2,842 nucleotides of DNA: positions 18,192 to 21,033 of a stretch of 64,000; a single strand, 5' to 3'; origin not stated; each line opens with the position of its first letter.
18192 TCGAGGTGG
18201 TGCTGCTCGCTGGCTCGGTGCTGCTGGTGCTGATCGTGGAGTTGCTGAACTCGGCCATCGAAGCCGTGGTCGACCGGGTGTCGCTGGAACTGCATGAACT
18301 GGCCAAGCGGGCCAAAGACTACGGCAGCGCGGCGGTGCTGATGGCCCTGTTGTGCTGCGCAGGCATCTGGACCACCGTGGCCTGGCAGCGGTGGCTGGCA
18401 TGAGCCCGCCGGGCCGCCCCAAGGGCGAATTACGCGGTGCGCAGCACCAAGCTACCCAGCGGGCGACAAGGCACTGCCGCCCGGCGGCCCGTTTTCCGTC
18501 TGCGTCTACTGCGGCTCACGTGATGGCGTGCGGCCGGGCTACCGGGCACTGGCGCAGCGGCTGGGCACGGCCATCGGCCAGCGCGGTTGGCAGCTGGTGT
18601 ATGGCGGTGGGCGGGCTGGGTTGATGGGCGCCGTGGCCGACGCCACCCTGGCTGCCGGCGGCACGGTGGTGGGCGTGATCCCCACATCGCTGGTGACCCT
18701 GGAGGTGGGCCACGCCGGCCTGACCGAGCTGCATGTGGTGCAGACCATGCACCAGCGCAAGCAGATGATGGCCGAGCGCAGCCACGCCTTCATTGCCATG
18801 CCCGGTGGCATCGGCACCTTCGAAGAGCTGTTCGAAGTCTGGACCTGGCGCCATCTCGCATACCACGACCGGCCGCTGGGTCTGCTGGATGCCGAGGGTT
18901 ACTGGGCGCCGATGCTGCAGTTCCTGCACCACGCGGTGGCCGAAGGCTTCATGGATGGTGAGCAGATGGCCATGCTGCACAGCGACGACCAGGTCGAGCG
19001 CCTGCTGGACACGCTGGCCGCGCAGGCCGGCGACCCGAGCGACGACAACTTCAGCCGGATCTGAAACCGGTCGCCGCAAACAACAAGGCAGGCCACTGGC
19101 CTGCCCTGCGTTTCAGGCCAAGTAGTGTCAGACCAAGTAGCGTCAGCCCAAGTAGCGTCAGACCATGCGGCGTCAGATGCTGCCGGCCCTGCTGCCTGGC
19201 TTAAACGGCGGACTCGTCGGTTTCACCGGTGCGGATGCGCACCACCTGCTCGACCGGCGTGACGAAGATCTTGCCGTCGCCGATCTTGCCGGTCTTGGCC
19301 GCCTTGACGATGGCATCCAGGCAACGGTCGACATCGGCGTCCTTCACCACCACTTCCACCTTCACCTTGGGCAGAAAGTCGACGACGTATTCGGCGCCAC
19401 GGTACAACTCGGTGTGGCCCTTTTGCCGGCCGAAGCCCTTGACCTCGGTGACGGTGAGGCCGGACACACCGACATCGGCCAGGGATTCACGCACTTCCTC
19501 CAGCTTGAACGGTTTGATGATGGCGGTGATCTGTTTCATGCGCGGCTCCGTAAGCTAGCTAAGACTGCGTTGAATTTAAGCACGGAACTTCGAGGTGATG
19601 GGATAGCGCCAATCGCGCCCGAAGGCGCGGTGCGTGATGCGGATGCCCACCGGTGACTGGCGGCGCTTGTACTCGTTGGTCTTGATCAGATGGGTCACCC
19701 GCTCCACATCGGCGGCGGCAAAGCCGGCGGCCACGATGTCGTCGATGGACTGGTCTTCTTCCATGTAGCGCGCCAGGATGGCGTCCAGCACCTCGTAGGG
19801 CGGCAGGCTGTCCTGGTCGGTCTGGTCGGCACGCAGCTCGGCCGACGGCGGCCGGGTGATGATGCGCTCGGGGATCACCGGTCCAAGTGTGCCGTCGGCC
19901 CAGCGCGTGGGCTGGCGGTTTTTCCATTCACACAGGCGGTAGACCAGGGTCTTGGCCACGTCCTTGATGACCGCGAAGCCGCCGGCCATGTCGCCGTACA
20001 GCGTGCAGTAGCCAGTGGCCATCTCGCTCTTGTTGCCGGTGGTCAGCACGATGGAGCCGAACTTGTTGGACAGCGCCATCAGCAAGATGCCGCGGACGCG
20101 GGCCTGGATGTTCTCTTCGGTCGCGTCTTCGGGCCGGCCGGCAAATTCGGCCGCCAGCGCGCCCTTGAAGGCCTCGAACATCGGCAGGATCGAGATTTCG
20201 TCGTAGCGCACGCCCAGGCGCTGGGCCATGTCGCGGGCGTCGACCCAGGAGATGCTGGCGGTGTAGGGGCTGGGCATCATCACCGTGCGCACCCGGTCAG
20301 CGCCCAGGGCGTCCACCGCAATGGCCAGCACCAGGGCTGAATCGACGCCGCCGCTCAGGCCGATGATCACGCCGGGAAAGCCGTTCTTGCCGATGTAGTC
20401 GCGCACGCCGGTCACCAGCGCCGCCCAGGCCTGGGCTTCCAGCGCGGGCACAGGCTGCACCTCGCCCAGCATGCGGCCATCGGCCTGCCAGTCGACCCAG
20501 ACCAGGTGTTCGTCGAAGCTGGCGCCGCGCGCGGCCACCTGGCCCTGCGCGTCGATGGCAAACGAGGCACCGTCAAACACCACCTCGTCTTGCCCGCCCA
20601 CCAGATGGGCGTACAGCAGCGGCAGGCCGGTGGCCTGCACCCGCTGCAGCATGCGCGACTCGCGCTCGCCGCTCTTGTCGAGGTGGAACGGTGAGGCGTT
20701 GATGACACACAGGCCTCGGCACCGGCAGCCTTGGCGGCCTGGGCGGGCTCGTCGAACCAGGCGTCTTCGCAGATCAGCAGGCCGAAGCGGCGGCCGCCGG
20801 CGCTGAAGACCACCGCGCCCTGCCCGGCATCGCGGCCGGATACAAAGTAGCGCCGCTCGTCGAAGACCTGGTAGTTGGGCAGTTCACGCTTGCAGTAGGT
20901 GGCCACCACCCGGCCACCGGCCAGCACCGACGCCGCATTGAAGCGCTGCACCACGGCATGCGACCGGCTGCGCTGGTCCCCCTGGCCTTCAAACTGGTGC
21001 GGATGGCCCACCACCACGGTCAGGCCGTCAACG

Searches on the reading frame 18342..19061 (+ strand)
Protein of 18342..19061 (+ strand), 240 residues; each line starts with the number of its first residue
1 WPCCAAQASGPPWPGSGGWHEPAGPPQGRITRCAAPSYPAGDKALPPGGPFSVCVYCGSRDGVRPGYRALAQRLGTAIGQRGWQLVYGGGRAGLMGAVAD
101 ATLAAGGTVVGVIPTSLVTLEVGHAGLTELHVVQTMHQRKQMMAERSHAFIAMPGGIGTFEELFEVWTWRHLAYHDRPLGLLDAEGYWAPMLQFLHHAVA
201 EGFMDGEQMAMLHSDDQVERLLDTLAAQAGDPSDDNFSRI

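Call 8: search_protein_families(library=pfam, proteins=[window:18342-19061:+], max_evalue=0.001)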
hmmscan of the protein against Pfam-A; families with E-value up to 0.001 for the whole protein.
window:18342-19061:+ (240 aa): 2 families
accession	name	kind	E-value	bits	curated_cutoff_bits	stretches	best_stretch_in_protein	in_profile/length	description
PF03641.19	Lysine_decarbox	-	2e-43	148.2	27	1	95-224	1-130/131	Possible lysine decarboxylase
PF18306.6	LDcluster4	-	4.2e-15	56.1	26.3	1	58-167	8-114/151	SLOG cluster4 family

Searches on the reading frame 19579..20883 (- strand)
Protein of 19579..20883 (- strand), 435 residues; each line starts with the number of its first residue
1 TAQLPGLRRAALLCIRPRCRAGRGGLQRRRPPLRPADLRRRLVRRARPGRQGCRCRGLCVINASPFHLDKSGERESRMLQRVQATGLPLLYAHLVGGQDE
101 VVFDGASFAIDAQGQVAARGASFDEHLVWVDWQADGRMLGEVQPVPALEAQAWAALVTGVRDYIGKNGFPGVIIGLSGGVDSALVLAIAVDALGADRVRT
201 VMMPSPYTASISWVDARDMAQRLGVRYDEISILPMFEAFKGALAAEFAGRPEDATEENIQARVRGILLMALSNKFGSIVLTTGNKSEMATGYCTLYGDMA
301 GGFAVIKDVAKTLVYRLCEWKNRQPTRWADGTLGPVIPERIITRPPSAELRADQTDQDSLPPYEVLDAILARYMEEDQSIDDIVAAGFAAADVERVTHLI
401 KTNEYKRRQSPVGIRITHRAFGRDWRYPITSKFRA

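Call 8: search_protein_families(library=pfam, proteins=[window:19579-20883:-], max_evalue=0.001)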
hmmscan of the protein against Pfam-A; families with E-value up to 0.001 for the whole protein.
window:19579-20883:- (435 aa): 1 family
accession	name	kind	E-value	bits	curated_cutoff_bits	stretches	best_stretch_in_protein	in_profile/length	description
PF02540.23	NAD_synthase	-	2.2e-72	243.6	21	1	153-409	2-241/242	NAD synthase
